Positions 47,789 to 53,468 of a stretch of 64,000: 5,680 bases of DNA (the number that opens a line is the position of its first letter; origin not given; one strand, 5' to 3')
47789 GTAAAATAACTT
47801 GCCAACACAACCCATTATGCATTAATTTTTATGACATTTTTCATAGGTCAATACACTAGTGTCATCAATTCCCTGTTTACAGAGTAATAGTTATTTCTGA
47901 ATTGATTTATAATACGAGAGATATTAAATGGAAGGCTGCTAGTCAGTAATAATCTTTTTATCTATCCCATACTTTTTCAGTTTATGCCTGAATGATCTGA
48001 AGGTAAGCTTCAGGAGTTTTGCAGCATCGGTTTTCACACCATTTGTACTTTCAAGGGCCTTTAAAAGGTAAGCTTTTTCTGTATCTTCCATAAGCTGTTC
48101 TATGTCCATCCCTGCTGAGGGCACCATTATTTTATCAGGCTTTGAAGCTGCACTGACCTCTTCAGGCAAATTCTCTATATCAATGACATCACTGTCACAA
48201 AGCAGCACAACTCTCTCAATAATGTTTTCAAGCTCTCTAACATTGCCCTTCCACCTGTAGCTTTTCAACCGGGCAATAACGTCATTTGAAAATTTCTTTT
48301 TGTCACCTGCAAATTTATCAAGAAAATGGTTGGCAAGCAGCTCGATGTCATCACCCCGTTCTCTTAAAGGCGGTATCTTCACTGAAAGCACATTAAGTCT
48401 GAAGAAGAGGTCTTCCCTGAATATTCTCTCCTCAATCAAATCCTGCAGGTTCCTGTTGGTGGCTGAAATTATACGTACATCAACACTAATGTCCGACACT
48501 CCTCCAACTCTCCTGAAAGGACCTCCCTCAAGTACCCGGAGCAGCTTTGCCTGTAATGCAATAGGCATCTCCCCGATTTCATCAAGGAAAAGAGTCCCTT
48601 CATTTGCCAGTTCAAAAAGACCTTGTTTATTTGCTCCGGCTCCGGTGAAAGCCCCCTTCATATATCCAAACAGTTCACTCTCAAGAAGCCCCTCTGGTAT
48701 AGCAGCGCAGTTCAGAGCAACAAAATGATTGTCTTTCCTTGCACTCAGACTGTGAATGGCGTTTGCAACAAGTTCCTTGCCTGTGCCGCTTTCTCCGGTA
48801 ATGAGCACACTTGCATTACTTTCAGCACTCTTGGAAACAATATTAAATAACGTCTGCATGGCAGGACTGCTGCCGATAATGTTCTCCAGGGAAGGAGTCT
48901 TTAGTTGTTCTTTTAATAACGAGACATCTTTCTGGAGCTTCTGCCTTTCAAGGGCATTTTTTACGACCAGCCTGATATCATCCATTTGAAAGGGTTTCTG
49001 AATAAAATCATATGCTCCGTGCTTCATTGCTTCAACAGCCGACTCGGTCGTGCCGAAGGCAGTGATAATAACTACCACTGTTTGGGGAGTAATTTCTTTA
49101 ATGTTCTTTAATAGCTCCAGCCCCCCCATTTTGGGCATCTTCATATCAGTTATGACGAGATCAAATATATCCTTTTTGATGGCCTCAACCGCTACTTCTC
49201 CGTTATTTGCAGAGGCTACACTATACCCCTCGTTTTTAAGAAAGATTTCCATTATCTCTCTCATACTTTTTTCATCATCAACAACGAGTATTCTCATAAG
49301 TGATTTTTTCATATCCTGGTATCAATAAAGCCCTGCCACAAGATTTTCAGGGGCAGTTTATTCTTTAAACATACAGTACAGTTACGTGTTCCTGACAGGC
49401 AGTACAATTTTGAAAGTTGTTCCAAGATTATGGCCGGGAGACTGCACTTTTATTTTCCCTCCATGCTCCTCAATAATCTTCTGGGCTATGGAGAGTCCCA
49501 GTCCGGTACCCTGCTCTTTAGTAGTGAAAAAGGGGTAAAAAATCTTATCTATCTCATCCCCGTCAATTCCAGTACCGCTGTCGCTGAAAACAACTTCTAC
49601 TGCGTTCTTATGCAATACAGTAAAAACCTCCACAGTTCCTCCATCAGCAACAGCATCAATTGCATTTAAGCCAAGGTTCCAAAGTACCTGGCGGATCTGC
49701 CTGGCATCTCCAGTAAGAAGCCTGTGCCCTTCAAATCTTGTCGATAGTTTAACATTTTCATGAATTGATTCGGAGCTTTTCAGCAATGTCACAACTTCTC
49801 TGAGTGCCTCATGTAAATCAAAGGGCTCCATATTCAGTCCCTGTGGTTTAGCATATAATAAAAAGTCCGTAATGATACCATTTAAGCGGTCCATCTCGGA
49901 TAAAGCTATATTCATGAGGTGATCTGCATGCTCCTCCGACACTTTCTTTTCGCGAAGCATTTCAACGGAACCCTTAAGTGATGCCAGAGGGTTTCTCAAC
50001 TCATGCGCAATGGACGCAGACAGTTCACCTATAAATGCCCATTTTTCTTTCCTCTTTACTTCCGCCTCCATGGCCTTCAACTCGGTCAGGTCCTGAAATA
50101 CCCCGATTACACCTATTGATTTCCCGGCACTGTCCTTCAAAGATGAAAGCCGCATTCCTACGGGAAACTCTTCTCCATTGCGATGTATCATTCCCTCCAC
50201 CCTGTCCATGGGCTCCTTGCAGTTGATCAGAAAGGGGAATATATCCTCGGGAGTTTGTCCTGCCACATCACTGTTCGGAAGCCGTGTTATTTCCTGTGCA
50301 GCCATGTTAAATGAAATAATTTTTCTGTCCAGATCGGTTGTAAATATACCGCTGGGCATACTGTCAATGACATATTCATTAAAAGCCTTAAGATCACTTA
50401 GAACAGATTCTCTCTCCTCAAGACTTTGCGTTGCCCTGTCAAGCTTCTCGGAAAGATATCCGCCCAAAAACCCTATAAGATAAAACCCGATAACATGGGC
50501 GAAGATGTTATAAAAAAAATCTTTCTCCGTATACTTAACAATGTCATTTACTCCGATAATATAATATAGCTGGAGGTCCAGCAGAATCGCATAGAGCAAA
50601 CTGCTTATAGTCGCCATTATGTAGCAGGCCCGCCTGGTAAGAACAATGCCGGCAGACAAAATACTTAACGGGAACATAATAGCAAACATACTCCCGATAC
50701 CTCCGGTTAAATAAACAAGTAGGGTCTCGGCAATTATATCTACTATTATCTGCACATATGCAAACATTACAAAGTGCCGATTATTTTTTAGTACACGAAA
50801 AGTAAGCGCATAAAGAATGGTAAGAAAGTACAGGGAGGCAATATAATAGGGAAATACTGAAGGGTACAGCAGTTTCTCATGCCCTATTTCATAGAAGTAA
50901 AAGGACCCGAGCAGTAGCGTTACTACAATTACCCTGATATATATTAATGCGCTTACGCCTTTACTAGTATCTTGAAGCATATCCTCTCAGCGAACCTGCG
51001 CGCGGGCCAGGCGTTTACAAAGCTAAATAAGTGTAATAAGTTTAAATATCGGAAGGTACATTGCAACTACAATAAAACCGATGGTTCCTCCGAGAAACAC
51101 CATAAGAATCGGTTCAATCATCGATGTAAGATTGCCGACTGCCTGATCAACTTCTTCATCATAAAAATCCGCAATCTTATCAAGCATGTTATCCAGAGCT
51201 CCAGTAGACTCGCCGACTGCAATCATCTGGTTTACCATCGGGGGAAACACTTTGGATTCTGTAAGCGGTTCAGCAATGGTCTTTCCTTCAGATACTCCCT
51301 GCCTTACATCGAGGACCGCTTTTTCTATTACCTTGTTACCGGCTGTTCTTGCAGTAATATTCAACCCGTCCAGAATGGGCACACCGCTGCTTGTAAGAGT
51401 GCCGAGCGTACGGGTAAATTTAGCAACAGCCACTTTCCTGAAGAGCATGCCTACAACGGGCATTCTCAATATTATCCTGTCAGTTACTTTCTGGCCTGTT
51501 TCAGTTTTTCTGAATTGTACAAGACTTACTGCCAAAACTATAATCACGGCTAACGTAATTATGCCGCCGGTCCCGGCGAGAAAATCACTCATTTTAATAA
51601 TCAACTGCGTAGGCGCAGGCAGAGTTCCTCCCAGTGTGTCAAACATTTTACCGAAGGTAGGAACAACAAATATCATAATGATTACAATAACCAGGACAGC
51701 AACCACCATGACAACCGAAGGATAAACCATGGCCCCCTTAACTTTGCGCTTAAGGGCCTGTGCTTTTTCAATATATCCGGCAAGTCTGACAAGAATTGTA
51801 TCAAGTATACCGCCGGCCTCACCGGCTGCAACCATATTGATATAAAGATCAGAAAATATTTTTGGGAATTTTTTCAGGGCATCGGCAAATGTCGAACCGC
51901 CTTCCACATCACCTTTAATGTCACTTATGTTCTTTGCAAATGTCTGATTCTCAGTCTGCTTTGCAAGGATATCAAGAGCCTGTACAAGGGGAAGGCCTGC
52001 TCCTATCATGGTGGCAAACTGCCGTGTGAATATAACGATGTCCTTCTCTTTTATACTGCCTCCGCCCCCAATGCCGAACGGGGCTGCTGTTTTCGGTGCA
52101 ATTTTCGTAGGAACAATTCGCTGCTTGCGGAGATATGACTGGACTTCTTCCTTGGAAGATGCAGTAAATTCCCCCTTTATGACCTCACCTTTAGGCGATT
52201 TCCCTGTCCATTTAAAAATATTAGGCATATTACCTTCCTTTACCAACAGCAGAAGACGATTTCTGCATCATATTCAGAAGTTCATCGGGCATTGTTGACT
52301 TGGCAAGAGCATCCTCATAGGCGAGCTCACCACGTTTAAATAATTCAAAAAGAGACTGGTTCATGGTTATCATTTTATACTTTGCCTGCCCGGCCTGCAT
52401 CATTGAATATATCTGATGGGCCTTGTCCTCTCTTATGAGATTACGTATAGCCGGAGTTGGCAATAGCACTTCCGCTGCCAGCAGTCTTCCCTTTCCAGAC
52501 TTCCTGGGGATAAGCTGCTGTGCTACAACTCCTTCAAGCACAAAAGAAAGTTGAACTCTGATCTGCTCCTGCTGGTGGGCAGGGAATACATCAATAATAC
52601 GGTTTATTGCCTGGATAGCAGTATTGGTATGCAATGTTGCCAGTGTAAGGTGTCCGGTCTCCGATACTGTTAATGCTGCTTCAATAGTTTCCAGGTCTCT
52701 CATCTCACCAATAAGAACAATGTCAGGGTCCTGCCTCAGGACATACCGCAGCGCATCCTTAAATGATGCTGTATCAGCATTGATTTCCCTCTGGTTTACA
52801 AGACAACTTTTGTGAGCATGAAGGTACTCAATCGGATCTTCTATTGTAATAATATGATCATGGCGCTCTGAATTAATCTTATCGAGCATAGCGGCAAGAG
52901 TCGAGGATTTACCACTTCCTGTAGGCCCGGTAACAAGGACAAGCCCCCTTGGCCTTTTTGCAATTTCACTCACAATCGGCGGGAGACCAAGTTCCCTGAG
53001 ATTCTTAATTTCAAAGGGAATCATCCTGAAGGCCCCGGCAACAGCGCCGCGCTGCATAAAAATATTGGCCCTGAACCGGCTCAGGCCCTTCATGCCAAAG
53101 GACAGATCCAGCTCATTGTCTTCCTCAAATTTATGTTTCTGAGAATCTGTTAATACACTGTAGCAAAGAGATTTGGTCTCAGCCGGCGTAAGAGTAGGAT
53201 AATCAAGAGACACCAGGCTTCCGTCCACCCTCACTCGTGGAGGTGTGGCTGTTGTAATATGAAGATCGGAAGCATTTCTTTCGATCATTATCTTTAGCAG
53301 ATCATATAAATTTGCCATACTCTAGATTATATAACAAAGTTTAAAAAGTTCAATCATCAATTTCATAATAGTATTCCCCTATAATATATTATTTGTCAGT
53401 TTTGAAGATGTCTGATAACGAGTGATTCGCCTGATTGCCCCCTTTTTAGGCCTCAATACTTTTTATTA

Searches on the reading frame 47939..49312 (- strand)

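Call 8: search_protein_families(library=pfam, proteins=[window:47939-49312:-], max_evalue=0.001)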
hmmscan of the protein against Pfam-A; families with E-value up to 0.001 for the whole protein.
window:47939-49312:- (457 aa): 10 families
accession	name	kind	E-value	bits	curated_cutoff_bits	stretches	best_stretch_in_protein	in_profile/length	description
PF00158.32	Sigma54_activat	-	4.2e-71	238.5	20.2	1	145-311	1-167/168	Sigma-54 interaction domain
PF00072.30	Response_reg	-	3.3e-33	114.6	30.2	1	8-117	1-110/111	Response regulator receiver domain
PF25601.1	AAA_lid_14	-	9.5e-26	89.9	27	1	317-392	1-80/87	AAA+ ATPase lid domain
PF14532.12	Sigma54_activ_2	-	2.4e-23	83.4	25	1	146-316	1-138/138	Sigma-54 interaction domain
PF02954.25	HTH_8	-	2.8e-12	46.6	22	1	408-448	2-42/42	Bacterial regulatory protein, Fis family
PF07728.20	AAA_5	-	7.1e-05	23.3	22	1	169-288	2-124/139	AAA domain (dynein-related subfamily)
PF01078.27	Mg_chelatase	-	7.2e-05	22.7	20.3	0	222-264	90-133/207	Magnesium chelatase, subunit ChlI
PF07724.20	AAA_2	-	7.4e-05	23.3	27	1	166-294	3-132/166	AAA domain (Cdc48 subfamily)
PF00004.35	AAA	-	9.6e-05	23.3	21.2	1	169-303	1-123/131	ATPase family associated with various cellular activities (AAA)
PF13191.12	AAA_16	-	0.00034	21.6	32.6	1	146-221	3-85/167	AAA ATPase domain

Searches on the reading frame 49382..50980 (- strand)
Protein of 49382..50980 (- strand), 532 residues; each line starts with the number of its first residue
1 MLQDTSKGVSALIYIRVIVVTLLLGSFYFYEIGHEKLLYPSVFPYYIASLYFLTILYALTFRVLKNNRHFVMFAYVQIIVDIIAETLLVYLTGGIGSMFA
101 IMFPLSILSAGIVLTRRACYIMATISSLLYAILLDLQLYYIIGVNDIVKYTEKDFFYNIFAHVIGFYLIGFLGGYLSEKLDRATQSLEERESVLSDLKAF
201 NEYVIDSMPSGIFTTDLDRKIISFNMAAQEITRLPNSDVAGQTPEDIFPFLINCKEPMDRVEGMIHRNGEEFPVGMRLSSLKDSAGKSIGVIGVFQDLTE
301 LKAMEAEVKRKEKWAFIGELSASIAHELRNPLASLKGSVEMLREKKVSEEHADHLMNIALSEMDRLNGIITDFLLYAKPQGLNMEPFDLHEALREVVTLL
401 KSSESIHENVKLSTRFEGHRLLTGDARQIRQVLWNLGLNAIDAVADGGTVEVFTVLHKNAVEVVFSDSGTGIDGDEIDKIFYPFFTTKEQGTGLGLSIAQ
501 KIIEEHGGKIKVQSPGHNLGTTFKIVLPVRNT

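Call 8: search_protein_families(library=pfam, proteins=[window:49382-50980:-], max_evalue=0.001)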
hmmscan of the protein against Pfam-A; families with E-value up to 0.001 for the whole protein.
window:49382-50980:- (532 aa): 7 families
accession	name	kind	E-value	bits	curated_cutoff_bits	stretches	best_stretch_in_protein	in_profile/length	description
PF02518.31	HATPase_c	-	3.2e-24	85.9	26.4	1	424-530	1-110/111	Histidine kinase-, DNA gyrase B-, and HSP90-like ATPase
PF25323.1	6TM_PilS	-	1.5e-15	57.8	27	1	12-186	15-188/189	PilS-like transmembrane domain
PF00512.31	HisKA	-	7.2e-15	55.2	26.9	1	318-380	3-64/66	His Kinase A (phospho-acceptor) domain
PF08448.16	PAS_4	-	2e-09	38.1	23.1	1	206-302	2-109/110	PAS fold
PF00989.32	PAS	-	2.1e-08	34.6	22.6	1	204-297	6-112/113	PAS fold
PF13426.13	PAS_9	-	2.4e-08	34.6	27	1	209-300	1-103/103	PAS domain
PF13188.13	PAS_8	-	0.00018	21.7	21.8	1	202-255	4-54/65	PAS domain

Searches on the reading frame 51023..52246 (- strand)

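Call 8: search_protein_families(library=pfam, proteins=[window:51023-52246:-], max_evalue=0.001)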
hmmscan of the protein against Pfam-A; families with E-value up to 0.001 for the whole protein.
window:51023-52246:- (407 aa): 1 family
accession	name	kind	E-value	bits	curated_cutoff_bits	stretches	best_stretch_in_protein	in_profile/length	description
PF00482.28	T2SSF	-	9.3e-69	229.6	25.2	2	73-196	1-125/125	Type II secretion system (T2SS), protein F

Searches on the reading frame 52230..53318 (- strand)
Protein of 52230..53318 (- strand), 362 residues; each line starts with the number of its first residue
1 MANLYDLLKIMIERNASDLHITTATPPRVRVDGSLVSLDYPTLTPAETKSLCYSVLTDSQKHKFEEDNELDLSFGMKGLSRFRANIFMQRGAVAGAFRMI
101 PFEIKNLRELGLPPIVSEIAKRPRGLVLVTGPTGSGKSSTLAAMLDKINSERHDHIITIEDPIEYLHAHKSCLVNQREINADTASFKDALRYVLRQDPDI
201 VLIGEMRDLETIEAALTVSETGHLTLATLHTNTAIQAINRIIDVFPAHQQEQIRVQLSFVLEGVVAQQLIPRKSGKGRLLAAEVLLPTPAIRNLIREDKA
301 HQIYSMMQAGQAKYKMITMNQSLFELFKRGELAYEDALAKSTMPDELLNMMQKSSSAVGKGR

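Call 8: search_protein_families(library=pfam, proteins=[window:52230-53318:-], max_evalue=0.001)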
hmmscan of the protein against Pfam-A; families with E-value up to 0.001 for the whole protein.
window:52230-53318:- (362 aa): 5 families
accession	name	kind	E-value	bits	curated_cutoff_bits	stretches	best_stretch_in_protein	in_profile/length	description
PF00437.27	T2SSE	-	7.4e-50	170.1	24.9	1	8-277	16-285/370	Type II/IV secretion system protein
PF13191.12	AAA_16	-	4.8e-05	24.3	32.6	1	122-166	23-63/167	AAA ATPase domain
PF13401.12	AAA_22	-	8e-05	23.4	27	1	123-162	4-42/130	AAA domain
PF13555.12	AAA_29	-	0.00043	20.4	27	0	122-144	20-42/61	P-loop containing region of AAA domain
PF13604.12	AAA_30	-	0.00099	19.3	27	0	116-150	10-44/191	AAA domain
